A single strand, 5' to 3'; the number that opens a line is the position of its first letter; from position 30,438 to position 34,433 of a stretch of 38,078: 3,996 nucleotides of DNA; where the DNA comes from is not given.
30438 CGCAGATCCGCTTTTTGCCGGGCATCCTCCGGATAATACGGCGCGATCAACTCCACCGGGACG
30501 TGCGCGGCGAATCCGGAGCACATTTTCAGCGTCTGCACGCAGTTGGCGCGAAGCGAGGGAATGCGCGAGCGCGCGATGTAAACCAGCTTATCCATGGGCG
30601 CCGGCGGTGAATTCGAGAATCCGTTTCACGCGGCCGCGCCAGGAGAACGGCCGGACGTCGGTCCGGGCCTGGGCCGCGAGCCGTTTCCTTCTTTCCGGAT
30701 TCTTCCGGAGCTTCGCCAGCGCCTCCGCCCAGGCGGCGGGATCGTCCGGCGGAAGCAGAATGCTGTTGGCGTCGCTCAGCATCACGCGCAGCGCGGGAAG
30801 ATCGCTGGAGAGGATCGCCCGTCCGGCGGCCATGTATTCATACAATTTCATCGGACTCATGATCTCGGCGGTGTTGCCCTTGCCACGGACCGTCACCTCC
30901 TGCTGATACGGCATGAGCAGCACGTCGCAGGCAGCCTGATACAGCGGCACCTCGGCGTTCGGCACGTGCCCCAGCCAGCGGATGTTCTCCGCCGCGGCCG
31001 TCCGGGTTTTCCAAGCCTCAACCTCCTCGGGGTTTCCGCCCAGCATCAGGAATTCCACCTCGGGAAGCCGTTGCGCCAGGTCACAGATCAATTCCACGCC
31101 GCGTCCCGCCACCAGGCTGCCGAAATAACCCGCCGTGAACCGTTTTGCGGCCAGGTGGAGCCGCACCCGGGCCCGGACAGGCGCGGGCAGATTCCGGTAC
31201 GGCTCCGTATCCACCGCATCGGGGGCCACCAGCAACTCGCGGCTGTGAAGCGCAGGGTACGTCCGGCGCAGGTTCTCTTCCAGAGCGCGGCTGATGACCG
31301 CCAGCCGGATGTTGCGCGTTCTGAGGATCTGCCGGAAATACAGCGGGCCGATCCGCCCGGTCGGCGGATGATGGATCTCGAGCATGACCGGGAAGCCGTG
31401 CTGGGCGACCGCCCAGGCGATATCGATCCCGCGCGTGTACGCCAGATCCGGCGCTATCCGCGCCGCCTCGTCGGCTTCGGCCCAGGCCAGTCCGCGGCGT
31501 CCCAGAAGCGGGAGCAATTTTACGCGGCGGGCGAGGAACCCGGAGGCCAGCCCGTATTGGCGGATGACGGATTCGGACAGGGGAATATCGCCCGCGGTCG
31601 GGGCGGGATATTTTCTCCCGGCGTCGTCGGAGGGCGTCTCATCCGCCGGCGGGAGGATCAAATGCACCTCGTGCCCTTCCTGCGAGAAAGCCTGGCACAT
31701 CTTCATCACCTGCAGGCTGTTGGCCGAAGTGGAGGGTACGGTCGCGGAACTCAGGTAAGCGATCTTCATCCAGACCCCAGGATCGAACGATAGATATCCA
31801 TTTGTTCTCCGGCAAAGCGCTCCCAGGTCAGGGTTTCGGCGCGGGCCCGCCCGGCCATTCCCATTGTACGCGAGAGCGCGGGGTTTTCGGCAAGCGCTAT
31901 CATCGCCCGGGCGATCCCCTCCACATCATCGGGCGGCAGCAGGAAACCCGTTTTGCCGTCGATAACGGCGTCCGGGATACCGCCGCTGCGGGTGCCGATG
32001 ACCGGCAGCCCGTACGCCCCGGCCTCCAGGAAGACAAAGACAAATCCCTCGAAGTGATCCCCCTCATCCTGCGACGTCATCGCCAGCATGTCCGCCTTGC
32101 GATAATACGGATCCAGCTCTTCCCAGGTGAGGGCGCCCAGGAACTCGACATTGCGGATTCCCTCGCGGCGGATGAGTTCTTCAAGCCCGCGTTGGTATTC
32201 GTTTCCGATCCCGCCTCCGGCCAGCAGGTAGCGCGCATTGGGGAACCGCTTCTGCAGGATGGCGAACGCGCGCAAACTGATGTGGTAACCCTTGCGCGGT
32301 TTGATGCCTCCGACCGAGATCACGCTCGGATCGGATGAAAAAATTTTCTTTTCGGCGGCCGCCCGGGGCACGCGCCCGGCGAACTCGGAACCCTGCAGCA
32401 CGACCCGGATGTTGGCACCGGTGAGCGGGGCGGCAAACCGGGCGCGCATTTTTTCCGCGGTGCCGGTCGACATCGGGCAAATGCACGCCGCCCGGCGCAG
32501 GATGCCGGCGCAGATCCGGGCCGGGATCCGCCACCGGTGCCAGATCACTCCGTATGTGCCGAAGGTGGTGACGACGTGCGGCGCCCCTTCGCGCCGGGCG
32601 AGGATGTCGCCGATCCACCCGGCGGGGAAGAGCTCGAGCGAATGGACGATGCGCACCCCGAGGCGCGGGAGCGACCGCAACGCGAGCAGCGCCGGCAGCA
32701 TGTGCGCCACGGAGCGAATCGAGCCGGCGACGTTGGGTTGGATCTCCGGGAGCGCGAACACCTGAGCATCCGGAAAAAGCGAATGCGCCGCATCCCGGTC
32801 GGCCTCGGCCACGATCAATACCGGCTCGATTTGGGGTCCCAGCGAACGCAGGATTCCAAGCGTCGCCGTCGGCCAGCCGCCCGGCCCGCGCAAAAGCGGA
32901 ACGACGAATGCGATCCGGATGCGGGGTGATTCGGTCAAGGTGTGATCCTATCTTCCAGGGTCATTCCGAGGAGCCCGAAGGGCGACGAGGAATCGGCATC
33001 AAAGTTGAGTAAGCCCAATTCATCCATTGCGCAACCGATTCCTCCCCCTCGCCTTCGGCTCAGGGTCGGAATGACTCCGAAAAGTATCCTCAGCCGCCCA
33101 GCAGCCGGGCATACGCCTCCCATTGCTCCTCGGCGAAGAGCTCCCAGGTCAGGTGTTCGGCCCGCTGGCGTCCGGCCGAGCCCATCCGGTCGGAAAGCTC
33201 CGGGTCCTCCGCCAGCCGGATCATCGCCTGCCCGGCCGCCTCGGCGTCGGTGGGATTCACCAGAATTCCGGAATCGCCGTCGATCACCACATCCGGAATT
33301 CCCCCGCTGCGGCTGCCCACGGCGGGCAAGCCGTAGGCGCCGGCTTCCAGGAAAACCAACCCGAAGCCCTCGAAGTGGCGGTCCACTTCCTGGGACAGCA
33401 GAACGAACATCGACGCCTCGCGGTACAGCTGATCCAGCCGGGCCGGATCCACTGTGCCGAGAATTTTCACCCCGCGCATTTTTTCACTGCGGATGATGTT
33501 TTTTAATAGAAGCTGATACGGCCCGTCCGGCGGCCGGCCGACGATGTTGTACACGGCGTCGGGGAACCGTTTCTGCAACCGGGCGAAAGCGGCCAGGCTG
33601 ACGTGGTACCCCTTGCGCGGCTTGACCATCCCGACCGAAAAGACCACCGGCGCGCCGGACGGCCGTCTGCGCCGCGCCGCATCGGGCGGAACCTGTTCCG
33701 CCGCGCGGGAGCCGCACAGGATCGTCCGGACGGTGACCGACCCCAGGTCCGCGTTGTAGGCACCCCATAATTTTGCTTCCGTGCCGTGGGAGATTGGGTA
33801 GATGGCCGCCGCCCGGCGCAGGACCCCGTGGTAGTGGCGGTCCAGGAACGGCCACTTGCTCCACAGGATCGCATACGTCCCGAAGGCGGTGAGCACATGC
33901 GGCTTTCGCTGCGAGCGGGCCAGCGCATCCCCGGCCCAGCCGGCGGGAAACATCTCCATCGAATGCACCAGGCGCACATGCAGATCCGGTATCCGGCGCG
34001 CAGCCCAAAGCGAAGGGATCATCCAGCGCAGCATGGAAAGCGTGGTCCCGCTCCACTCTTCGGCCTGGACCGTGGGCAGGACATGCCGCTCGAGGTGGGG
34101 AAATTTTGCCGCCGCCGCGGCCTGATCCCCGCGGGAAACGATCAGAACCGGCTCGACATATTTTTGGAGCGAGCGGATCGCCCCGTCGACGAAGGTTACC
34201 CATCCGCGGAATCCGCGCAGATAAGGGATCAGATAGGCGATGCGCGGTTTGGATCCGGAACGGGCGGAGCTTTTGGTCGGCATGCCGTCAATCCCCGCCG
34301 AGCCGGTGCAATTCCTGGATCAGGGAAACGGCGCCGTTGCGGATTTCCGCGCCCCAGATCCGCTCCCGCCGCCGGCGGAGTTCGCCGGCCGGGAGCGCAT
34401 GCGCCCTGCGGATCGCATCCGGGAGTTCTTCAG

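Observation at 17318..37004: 16-gene, 19.7-kb translationally coupled glycan operon: 9 cytoplasmic GTs plus two non-STT3 GT-C-like enzymes, but no recognisable priming transferase, Wzx/Wzy, Wzz or in-operon exporter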

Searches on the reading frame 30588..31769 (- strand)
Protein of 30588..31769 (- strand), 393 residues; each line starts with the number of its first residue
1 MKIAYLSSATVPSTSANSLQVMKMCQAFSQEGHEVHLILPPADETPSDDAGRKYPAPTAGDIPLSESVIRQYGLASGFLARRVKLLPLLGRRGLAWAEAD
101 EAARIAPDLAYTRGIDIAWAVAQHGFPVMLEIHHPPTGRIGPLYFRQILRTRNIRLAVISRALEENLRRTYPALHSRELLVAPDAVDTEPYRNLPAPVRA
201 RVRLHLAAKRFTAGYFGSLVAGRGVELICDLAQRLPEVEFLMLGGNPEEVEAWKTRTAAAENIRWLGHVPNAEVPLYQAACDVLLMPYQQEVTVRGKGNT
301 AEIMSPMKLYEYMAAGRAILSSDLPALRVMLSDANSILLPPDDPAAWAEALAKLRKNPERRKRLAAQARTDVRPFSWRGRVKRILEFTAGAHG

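Call 5: search_protein_families(library=pfam, proteins=[window:30588-31769:-], max_evalue=0.01)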
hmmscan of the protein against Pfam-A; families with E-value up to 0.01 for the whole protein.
window:30588-31769:- (393 aa): 5 families
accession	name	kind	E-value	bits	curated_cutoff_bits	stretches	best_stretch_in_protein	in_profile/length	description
PF13692.12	Glyco_trans_1_4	-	7.6e-18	65.6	27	1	212-356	3-141/142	Glycosyl transferases group 1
PF00534.26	Glycos_transf_1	-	8.5e-16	58.4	26.4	1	207-370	12-171/172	Glycosyl transferases group 1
PF13524.12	Glyco_trans_1_2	-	6e-13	49.4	25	1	227-385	5-143/144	Glycosyl transferase-like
PF13439.12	Glyco_transf_4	-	4.2e-06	27.3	28.5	1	21-189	8-169/170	Glycosyltransferase Family 4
PF20706.3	GT4-conflict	-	0.0013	18.2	26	0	343-382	343-383/385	Family 4 Glycosyltransferase in conflict systems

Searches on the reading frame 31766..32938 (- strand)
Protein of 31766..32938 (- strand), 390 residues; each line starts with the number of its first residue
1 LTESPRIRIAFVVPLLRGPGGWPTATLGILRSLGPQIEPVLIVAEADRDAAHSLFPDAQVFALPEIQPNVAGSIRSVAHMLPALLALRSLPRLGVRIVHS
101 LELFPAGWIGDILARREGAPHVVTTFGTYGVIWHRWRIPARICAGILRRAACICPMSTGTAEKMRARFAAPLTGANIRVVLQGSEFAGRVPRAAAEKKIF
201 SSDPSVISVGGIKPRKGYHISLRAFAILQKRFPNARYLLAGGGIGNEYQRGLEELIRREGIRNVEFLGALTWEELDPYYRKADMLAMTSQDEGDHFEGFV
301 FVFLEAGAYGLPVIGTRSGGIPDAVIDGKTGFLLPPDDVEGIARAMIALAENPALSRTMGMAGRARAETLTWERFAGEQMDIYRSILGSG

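Call 5: search_protein_families(library=pfam, proteins=[window:31766-32938:-], max_evalue=0.01)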
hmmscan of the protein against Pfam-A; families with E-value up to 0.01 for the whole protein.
window:31766-32938:- (390 aa): 5 families
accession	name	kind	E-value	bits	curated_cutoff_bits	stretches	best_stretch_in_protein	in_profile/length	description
PF00534.26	Glycos_transf_1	-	4e-34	118.1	26.4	1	196-365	8-171/172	Glycosyl transferases group 1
PF13692.12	Glyco_trans_1_4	-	3.2e-30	105.7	27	1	204-352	2-142/142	Glycosyl transferases group 1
PF13579.12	Glyco_trans_4_4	-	1.5e-08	35.6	29.7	1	23-170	4-148/158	Glycosyl transferase 4-like domain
PF13439.12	Glyco_transf_4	-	2.9e-06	27.8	28.5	1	40-180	23-162/170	Glycosyltransferase Family 4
PF13524.12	Glyco_trans_1_2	-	0.0017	18.8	25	1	233-368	13-130/144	Glycosyl transferase-like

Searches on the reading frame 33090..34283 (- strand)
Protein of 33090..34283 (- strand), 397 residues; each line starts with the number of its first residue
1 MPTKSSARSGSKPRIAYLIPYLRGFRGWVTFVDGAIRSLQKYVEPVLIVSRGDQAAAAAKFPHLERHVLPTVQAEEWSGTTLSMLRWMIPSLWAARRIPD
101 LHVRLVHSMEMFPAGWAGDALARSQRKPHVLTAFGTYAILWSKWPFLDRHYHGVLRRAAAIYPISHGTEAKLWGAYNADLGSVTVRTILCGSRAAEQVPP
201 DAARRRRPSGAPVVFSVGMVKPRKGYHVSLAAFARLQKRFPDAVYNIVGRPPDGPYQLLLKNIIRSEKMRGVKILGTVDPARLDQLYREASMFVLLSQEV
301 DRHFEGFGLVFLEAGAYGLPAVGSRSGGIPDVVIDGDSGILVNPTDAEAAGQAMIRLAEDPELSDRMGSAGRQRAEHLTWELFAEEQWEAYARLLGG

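Call 5: search_protein_families(library=pfam, proteins=[window:33090-34283:-], max_evalue=0.01)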
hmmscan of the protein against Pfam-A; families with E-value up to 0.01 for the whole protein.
window:33090-34283:- (397 aa): 5 families
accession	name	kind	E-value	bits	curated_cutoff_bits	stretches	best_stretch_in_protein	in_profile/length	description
PF00534.26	Glycos_transf_1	-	9.7e-37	126.6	26.4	1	205-374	9-172/172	Glycosyl transferases group 1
PF13692.12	Glyco_trans_1_4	-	1.8e-27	96.7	27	1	212-360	2-142/142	Glycosyl transferases group 1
PF20706.3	GT4-conflict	-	8e-08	32.1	26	1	203-393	187-383/385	Family 4 Glycosyltransferase in conflict systems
PF13439.12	Glyco_transf_4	-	4.7e-07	30.4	28.5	1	37-179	13-155/170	Glycosyltransferase Family 4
PF13524.12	Glyco_trans_1_2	-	4.9e-07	30.2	25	1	235-376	8-130/144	Glycosyl transferase-like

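Call 28: search_protein_families(library=ncbifam, proteins=[window:33090-34283:-], max_evalue=0.001)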
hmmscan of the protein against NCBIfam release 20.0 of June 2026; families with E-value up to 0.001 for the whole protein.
window:33090-34283:- (397 aa): 29 families (the best 25 are shown)
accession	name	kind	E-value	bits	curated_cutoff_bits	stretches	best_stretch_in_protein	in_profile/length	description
NF041876.1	EPS_EpsE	equivalog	7.4e-28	97.9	400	1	206-376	209-377/389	exopolysaccharide biosynthesis GT4 family glycosyltransferase EpsE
TIGR03449.1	mycothiol_MshA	equivalog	2.6e-22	79.3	462.5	1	172-393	179-402/406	D-inositol-3-phosphate glycosyltransferase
TIGR04047.1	MSMEG_0565_glyc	hypoth_equivalog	3.7e-21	75.6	259.85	1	200-392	182-372/373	MSMEG_0565 family glycosyltransferase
TIGR02149.1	glgA_Coryne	subfamily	4e-18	65.7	302.4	1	212-394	205-390/391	glycogen synthase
TIGR03999.1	thiol_BshA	equivalog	2.7e-17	62.8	273.7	1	217-393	205-372/375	N-acetyl-alpha-D-glucosaminyl L-malate synthase BshA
TIGR03088.1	stp2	hypoth_equivalog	1.7e-15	57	409.05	1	213-391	196-370/374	TIGR03088 family PEP-CTERM/XrtA system glycosyltransferase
NF038229.1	Glyco4_Geo_Pelo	equivalog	2e-13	50.1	400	1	105-377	58-318/338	GPMC system family 4 glycosyltransferase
TIGR04005.1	wcaL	equivalog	2.2e-13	49.8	537.6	1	151-358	168-368/406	colanic acid biosynthesis glycosyltransferase WcaL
NF038295.1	EPS_HpsP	equivalog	4.6e-11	42.3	550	1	102-394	94-387/388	hormogonium polysaccharide biosynthesis glycosyltransferase HpsP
TIGR04157.1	glyco_rSAM_CFB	subfamily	5e-11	42.2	400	1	212-368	228-382/406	TIGR04157 family glycosyltransferase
TIGR02470.1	sucr_synth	equivalog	3.3e-10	38.7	810.4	1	303-386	652-740/784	sucrose synthase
NF053787.1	GlcN_PG_synth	equivalog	7.3e-10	38.2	480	1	305-395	272-360/361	N-acetylglucosaminyl phosphatidylglycerol synthase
NF038298.1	EPS_HpsO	equivalog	1.9e-09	36.8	575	1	305-394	299-387/388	hormogonium polysaccharide biosynthesis glycosyltransferase HpsO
NF041139.1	TreT_Thcocales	equivalog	3e-09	36.2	775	1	212-376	230-393/412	trehalose synthase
TIGR02472.1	sucr_P_syn_N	equivalog_domain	3.5e-09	36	576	1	304-383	350-430/439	sucrose-phosphate synthase, putative, glycosyltransferase domain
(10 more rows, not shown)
